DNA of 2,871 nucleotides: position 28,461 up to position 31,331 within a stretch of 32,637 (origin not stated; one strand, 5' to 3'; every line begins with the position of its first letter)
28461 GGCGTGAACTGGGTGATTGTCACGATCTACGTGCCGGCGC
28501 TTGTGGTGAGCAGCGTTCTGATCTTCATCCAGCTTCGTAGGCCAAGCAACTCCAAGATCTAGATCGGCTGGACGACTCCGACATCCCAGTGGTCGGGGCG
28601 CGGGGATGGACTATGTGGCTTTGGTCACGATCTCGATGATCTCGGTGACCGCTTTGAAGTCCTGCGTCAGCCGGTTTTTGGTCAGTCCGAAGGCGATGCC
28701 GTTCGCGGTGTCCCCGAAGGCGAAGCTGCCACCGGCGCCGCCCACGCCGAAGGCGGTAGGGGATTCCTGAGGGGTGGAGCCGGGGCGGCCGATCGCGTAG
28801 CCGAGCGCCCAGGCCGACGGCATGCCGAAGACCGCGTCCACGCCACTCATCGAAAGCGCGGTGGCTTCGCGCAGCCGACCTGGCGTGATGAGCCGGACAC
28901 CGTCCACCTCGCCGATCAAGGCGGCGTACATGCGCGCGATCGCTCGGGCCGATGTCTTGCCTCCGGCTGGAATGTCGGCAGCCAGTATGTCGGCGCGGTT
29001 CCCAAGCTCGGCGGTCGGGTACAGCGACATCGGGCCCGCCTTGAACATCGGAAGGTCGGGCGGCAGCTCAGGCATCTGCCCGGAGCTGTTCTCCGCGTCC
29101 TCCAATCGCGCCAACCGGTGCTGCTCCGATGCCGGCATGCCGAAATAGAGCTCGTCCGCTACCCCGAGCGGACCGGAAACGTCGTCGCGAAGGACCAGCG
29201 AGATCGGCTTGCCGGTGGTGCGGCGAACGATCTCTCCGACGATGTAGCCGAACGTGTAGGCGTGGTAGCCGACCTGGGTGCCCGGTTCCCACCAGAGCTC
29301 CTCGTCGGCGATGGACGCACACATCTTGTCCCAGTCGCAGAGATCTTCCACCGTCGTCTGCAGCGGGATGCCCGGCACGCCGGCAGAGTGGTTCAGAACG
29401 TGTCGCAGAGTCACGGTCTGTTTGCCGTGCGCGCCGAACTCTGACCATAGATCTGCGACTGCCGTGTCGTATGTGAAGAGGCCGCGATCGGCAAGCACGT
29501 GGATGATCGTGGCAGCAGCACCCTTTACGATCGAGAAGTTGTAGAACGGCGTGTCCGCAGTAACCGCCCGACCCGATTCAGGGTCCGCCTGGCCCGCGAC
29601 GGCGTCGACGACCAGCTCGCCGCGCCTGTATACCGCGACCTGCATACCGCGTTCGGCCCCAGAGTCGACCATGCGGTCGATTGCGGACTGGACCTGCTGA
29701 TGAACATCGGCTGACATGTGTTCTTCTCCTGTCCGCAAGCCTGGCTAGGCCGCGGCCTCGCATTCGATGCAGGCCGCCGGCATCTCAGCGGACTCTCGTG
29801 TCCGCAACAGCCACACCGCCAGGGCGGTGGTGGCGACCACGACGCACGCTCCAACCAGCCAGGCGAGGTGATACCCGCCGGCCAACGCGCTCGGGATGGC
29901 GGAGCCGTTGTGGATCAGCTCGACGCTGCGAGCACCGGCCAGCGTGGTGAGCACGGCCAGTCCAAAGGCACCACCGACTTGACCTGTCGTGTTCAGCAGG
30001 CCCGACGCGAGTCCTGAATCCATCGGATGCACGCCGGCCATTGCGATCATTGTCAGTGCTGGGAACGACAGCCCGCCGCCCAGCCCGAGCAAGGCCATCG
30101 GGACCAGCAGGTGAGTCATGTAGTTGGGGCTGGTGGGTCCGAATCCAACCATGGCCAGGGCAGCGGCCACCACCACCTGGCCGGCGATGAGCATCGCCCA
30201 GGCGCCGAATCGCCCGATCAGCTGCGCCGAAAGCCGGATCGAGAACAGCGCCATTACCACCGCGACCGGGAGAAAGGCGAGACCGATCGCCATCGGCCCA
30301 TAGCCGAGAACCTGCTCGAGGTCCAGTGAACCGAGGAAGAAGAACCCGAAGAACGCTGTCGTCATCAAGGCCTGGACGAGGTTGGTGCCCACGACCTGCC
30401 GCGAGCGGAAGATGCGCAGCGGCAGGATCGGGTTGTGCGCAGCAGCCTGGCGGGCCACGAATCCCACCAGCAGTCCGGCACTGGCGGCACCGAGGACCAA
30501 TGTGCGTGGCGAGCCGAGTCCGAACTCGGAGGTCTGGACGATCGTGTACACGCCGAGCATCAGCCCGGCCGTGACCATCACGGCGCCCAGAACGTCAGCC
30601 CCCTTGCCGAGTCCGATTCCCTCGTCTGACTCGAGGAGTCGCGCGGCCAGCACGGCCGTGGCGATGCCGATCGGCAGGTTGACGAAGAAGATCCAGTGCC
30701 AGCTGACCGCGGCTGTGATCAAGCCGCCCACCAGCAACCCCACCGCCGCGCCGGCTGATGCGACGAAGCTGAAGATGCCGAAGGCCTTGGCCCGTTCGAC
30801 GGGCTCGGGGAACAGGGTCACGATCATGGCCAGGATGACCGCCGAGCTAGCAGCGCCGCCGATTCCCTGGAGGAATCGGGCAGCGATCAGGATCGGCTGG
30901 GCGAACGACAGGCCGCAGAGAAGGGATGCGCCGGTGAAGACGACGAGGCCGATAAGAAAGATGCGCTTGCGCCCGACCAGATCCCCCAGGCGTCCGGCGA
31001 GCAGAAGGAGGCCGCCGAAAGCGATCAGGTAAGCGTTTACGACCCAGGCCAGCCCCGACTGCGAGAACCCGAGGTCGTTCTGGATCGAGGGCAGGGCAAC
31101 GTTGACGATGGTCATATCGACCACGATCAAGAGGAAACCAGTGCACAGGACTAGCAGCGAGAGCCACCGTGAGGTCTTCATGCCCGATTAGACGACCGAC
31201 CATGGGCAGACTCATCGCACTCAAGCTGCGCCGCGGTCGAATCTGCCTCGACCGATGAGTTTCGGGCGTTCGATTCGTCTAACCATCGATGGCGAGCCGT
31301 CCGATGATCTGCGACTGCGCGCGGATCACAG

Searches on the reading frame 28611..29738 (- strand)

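Call 4: search_protein_families(library=pfam, proteins=[window:28611-29738:-], max_evalue=0.01)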
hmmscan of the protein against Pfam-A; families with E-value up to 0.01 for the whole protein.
window:28611-29738:- (375 aa): 2 families
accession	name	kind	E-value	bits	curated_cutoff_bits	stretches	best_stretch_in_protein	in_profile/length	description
PF00144.29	Beta-lactamase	-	7.9e-64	216.3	27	1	17-362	2-318/329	Beta-lactamase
PF23982.2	XM1_gp53_minor_capsid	-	0.0099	16.2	27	1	16-75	71-128/154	XM1 gp53 minor capsid protein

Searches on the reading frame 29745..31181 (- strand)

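Call 76: search_protein_families(library=pfam, proteins=[window:29745-31181:-], max_evalue=0.0001)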
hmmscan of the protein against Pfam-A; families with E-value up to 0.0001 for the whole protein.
window:29745-31181:- (478 aa): 1 family
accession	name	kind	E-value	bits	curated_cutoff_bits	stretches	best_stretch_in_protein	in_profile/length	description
PF07690.21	MFS_1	-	3.5e-50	171.3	33.4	1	12-407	1-346/347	Major Facilitator Superfamily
